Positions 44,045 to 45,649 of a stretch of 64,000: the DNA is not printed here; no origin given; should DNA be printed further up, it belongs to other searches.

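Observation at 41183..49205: Seven-gene operon with overlapping start/stop junctions: FAAL, SDR reductase, ACP, B12-radical SAM, ACAD, LhgO-like oxidase, E2-fold acyltransferase. This is the strongest candidate for an undescribed lipid-tailoring pathway.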

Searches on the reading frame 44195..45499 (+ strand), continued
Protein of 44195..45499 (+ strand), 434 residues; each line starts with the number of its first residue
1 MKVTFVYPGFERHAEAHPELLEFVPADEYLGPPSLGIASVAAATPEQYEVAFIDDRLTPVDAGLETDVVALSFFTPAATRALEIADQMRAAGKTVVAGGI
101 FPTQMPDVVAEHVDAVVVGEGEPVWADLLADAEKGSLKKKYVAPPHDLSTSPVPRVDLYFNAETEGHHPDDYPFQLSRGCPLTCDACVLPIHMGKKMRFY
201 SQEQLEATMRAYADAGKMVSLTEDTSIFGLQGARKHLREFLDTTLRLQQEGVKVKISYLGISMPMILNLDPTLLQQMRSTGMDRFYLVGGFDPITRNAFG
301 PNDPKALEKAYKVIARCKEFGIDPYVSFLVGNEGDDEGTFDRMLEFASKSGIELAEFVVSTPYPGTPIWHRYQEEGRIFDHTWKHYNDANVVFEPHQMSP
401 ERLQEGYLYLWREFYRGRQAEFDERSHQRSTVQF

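Call 81: search_protein_families(library=ncbifam, proteins=[L023:3538-4872:+, L089:11271-13550:+, L013:12825-13976:+, L028:4366-5868:+, L024:4606-5661:+], max_evalue=0.000001)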
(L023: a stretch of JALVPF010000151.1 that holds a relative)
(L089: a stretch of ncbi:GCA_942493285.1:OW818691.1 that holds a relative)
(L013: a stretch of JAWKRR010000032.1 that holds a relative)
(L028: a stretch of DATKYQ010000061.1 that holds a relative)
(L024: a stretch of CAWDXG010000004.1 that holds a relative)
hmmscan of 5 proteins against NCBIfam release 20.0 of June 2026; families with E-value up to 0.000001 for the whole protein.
L023:3538-4872:+ (445 aa): 7 families
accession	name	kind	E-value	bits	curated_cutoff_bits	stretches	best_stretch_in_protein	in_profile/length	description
NF052585.1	SucGlutTfsCaiB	equivalog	2.3e-62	210.9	750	1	51-423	4-389/394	succinate--glutarate CoA-transferase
NF041294.1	Scnl_mescCoAtase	equivalog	6.6e-54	183.5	700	1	54-419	3-380/381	succinyl-CoA:mesaconate CoA-transferase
NF008511.0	PRK11430.1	equivalog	2.6e-53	181.5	522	1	55-404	10-359/381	CoA:oxalate CoA-transferase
NF003809.0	PRK05398.1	subfamily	4.1e-52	177.2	442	2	54-255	4-205/416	formyl-CoA transferase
TIGR03253.1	oxalate_frc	equivalog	1.3e-48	165.7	504.2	2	54-255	3-204/416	formyl-CoA transferase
NF002914.1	PRK03525.1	equivalog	6.5e-29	101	413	1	54-439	9-398/400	L-carnitine CoA-transferase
TIGR04253.1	mesacon_CoA_iso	equivalog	2.1e-22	79.7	725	1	55-319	3-263/403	2-methylfumaryl-CoA isomerase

L089:11271-13550:+ (759 aa): 49 families (the best 25 are shown)
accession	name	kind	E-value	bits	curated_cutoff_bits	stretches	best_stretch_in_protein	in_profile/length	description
TIGR03394.1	indol_phenyl_DC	equivalog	1.4e-169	565.4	554.5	1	14-573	2-533/535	indolepyruvate/phenylpyruvate decarboxylase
NF005712.0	PRK07524.1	subfamily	2.6e-49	168.1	500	1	12-558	3-527/536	5-guanidino-2-oxopentanoate decarboxylase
TIGR03393.1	indolpyr_decarb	equivalog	7.7e-49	166.8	946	2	13-297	2-286/539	indolepyruvate decarboxylase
NF006052.0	PRK08199.1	subfamily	1.4e-42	145.8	539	2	437-568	410-545/559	thiamine pyrophosphate protein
TIGR00118.1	acolac_lg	equivalog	4.3e-42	144.3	538.35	1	15-561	4-535/557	biosynthetic-type acetolactate synthase large subunit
NF006187.0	PRK08322.1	equivalog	6.7e-42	143.6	509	1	18-561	8-529/548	acetolactate synthase large subunit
NF006122.0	PRK08266.1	subfamily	4.2e-40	137.7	571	2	12-293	4-273/543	hypothetical protein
NF004919.0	PRK06276.1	equivalog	7.9e-39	133.4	866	1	15-564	4-542/582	acetolactate synthase large subunit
NF005860.0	PRK07789.1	equivalog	4.5e-36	124.3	881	2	6-294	28-311/615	acetolactate synthase large subunit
NF006378.0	PRK08617.1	equivalog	5e-36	124.2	510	2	17-291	13-279/556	acetolactate synthase AlsS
NF004710.0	PRK06048.1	equivalog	2.2e-35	122.2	976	2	11-297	7-287/561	acetolactate synthase large subunit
NF005651.0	PRK07418.1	subfamily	6.9e-35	120.3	942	2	6-294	13-301/617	acetolactate synthase large subunit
NF005713.0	PRK07525.1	subfamily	7.1e-34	117.1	620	2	13-291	7-274/592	sulfoacetaldehyde acetyltransferase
NF006524.0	PRK08978.1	equivalog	2.4e-33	115.3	738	2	17-294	6-273/548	acetolactate synthase 2 catalytic subunit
NF006525.0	PRK08979.1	equivalog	1.9e-31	109.1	1084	2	18-307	10-298/572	acetolactate synthase 3 large subunit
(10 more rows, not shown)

L013:12825-13976:+ (384 aa): 35 families (the best 25 are shown)
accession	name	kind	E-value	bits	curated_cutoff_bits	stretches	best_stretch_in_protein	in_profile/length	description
NF038332.1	rSAM_rare_HxsC4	exception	1.6e-45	155.8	500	1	86-310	13-244/335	radical SAM protein HxsC4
TIGR03977.1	rSAM_pair_HxsC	equivalog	1.5e-28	99.5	267.9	1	93-315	31-258/292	His-Xaa-Ser system radical SAM maturase HxsC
TIGR04545.1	rSAM_ahbD_hemeb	equivalog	3.6e-24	85.8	500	1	93-276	6-189/339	heme b synthase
TIGR04053.2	TIGR04053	equivalog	1.2e-23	84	395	1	97-290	18-214/366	TIGR04053 family radical SAM/SPASM domain-containing protein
TIGR02668.1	moaA_archaeal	equivalog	1.9e-22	79.6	325.25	1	89-273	12-197/303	GTP 3',8-cyclase MoaA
TIGR04546.1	rSAM_ahbC_deAc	equivalog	1.9e-20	73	650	1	93-263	45-214/390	12,18-didecarboxysiroheme deacetylase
TIGR04054.1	rSAM_NirJ1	equivalog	1.3e-19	70.1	650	1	74-260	23-208/387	putative heme d1 biosynthesis radical SAM protein NirJ1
NF045646.2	rSAM_Se_TrsS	equivalog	2.4e-19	69.2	490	1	91-248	90-250/441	radical SAM (seleno)protein TrsS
TIGR02109.1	PQQ_syn_pqqE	equivalog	2.9e-19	69.2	381.35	1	91-268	11-188/358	pyrroloquinoline quinone biosynthesis protein PqqE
TIGR02666.1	moaA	equivalog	5e-19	68.4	284.05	1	91-255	14-186/336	GTP 3',8-cyclase MoaA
TIGR04055.1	rSAM_NirJ2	equivalog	2e-18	67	500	1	96-270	9-182/326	putative heme d1 biosynthesis radical SAM protein NirJ2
TIGR04347.1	pseudo_SAM_Halo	equivalog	3.6e-18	66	525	1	93-274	44-224/390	TIGR04347 family pseudo-SAM/SPASM protein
TIGR04051.1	rSAM_NirJ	equivalog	6.5e-18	64.8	515.45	1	96-270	11-184/354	heme d1 biosynthesis radical SAM protein NirJ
NF045702.1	rSAM_GDGT_ether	equivalog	1.3e-17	63.7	450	1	91-248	90-252/486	tetraether lipid synthase Tes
TIGR04466.1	rSAM_BlsE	equivalog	4.5e-17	62.5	400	1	95-261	11-174/327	cytosylglucuronate decarboxylase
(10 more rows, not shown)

L028:4366-5868:+ (501 aa): 0 families

L024:4606-5661:+ (352 aa): 2 families
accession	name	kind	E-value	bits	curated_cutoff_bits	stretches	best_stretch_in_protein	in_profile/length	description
TIGR01983.1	UbiG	equivalog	1e-12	47.9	102.95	1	170-273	46-155/228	bifunctional 2-polyprenyl-6-hydroxyphenol methylase/3-demethylubiquinol 3-O-methyltransferase UbiG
NF045667.1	MTase_DVU1556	equivalog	2.4e-07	30.5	155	1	173-323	22-172/213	DVU_1556 family methyltransferase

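Call 83: find_encoding_contigs(protein=P0350, flank=10000, max_places=1)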
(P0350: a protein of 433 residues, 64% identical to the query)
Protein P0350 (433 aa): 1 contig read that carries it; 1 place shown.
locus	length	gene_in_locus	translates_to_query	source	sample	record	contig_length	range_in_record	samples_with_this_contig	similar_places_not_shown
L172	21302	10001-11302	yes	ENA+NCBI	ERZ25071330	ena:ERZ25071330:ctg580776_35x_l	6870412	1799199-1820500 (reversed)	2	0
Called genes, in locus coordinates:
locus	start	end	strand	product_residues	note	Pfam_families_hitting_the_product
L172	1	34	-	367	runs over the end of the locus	PF12094:DUF3570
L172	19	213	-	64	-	PF14086:DUF4266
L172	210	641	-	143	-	-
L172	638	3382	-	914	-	PF07676:PD40 (faint)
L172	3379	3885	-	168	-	PF00578:AhpC-TSA, PF00085:Thioredoxin (weak), PF08534:Redoxin, PF13905:Thioredoxin_8 (weak)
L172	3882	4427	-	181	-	PF00196:GerE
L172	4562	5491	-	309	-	PF00158:Sigma54_activat, PF14532:Sigma54_activ_2, PF25601:AAA_lid_14, PF02954:HTH_8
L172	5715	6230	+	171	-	PF01814:Hemerythrin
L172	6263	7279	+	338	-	PF04055:Radical_SAM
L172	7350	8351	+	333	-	PF01073:3Beta_HSD, PF01370:Epimerase, PF05368:NmrA (weak), PF07993:NAD_binding_4 (faint), PF13460:NAD_binding_10, PF16363:GDP_Man_Dehyd (weak)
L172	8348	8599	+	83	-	PF00550:PP-binding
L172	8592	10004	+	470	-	PF02771:Acyl-CoA_dh_N, PF02770:Acyl-CoA_dh_M, PF00441:Acyl-CoA_dh_1, PF08028:Acyl-CoA_dh_2, PF22924:ACOX_C_alpha1 (weak)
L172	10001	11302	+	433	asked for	PF02310:B12-binding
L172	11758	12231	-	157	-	PF01590:GAF, PF13185:GAF_2, PF13492:GAF_3 (weak)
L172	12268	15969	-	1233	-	PF00515:TPR_1 (faint), PF13424:TPR_12, PF24885:TPR_NPHP3, PF13374:TPR_10 (weak), PF13424:TPR_12, PF24885:TPR_NPHP3, PF13424:TPR_12, PF12770:CHAT, +8 more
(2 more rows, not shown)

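Call 91: predict_structure(alignment_id=A1)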
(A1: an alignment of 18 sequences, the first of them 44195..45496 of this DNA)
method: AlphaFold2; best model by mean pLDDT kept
length: 434 residues; sequences in the alignment: 18
mean_pLDDT: 90.7   pTM: 0.88
mean pLDDT of the five models: 90.7, 90.5, 85.4, 84.3, 84.0
residues with pLDDT >= 90: 303; 70-90: 117; 50-70: 12; < 50: 2
segments of 3 or more residues with pLDDT < 50: none
pLDDT, mean of each block of 10 residues (from residue 1): 95 86 85 84 97 92 94 93 97 96 95 97 97 98 93 93 86 86 78 84 94 93 59 81 95 91 87 91 86 89 96 95 92 94 97 92 92 96 89 96 97 94 86 74
secondary structure, 60 per line:
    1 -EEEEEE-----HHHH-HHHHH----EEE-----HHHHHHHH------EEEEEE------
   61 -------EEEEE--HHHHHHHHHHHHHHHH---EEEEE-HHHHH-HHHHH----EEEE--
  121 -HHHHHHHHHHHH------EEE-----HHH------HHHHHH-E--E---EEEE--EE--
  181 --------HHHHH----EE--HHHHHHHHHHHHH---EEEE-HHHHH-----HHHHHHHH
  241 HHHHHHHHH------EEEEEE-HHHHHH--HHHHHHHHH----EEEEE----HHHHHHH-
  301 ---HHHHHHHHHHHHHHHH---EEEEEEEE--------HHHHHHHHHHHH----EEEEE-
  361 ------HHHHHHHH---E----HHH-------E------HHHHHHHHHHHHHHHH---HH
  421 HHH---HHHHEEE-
elements in order: E2-7 H13-16 H18-22 E27-29 H35-42 E49-54 E68-72 H75-90 E94-98 H100-104 H106-110 E115-118 H122-133 E140-142 H157-162 E171-174 H189-193 H202-214 E218-221 H223-227 H233-249 E256-261 H263-268 H271-279 E284-288 H293-299 H304-319 E323-330 H339-350 E355-359 H367-374 H400-415 H419-423 H427-430 E431-433

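Call 95: fold_search(model_id=the predicted structure, library=pdb)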
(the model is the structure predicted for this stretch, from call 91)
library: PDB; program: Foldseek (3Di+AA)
matches with E <= 10: 1628; with E <= 0.001: 46
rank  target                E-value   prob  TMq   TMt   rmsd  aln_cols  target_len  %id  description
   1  6fd2_B                3.0e-19  1.00  0.74  0.71   7.1       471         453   18  Radical SAM 1,2-diol dehydratase AprD4 in complex with its substrate paromamine (released 2018-01-17)
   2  6fd2_A                7.0e-19  1.00  0.75  0.72   6.1       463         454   19  Radical SAM 1,2-diol dehydratase AprD4 in complex with its substrate paromamine (released 2018-01-17)
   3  9ccb                  3.8e-15  1.00  0.61  0.63   5.5       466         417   16  X-ray crystal structure of methyl-coenzyme M reductase glutamine methylase (MgmA) from Methanothermobacter marburgensis  (released 2025-01-01)
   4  6wte_B                1.2e-13  1.00  0.64  0.54   7.3       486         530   17  Structure of radical S-adenosylmethionine methyltransferase, TsrM, from Kitasatospora setae with cobalamin and [4Fe-4S (released 2020-12-23)
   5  6wtf_A                1.3e-13  1.00  0.65  0.53   7.2       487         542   17  Structure of radical S-adenosylmethionine methyltransferase, TsrM, from Kitasatospora setae with tryptophan substrate  (released 2020-12-23)
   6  6wtf_B                2.5e-13  1.00  0.67  0.55   5.9       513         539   16  Structure of radical S-adenosylmethionine methyltransferase, TsrM, from Kitasatospora setae with tryptophan substrate  (released 2020-12-23)
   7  9n1c                  3.5e-13  1.00  0.60  0.44   5.9       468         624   14  Crystal structure of CysS from Corallococcus sp. CA054B with 5'-deoxyadenosine, methionine, and pantetheinylated 3-ethox (released 2026-01-28)
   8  6wte_A                4.6e-13  1.00  0.62  0.49   5.6       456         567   16  Structure of radical S-adenosylmethionine methyltransferase, TsrM, from Kitasatospora setae with cobalamin and [4Fe-4S (released 2020-12-23)
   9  9n1d                  1.2e-12  1.00  0.62  0.45   5.9       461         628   14  Crystal structure of CysS from Corallococcus sp. CA054B with 5'-deoxyadenosine and methionine bound (released 2026-01-28)
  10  9n1b                  1.8e-12  1.00  0.61  0.45   5.8       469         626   15  Crystal structure of CysS from Corallococcus sp. CA054B with 5'-deoxyadenosine, methionine, and pantetheinylated 3-metho (released 2026-01-28)
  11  7mjx_A                2.3e-12  1.00  0.59  0.58   6.4       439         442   16  MiaB in the complex with 5'-deoxyadenosine, methionine and RNA (released 2021-09-15)
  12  7kdx_A                1.5e-11  1.00  0.61  0.43   5.8       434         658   15  Crystal structure of Streptomyces tokunonesis TokK with hydroxycobalamin, 5'-deoxyadenosine, and methionine (released 2022-01-12)
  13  7kdx_B                2.4e-11  1.00  0.61  0.42   5.8       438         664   16  Crystal structure of Streptomyces tokunonesis TokK with hydroxycobalamin, 5'-deoxyadenosine, and methionine (released 2022-01-12)
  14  7kdy_A                2.7e-11  1.00  0.62  0.43   5.0       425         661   15  Crystal structure of Streptomyces tokunonesis TokK with hydroxycobalamin, 5'-deoxyadenosine, methionine, and (2R)-pant (released 2022-01-12)
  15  7kdy_B                2.9e-11  1.00  0.61  0.42   5.8       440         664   15  Crystal structure of Streptomyces tokunonesis TokK with hydroxycobalamin, 5'-deoxyadenosine, methionine, and (2R)-pant (released 2022-01-12)
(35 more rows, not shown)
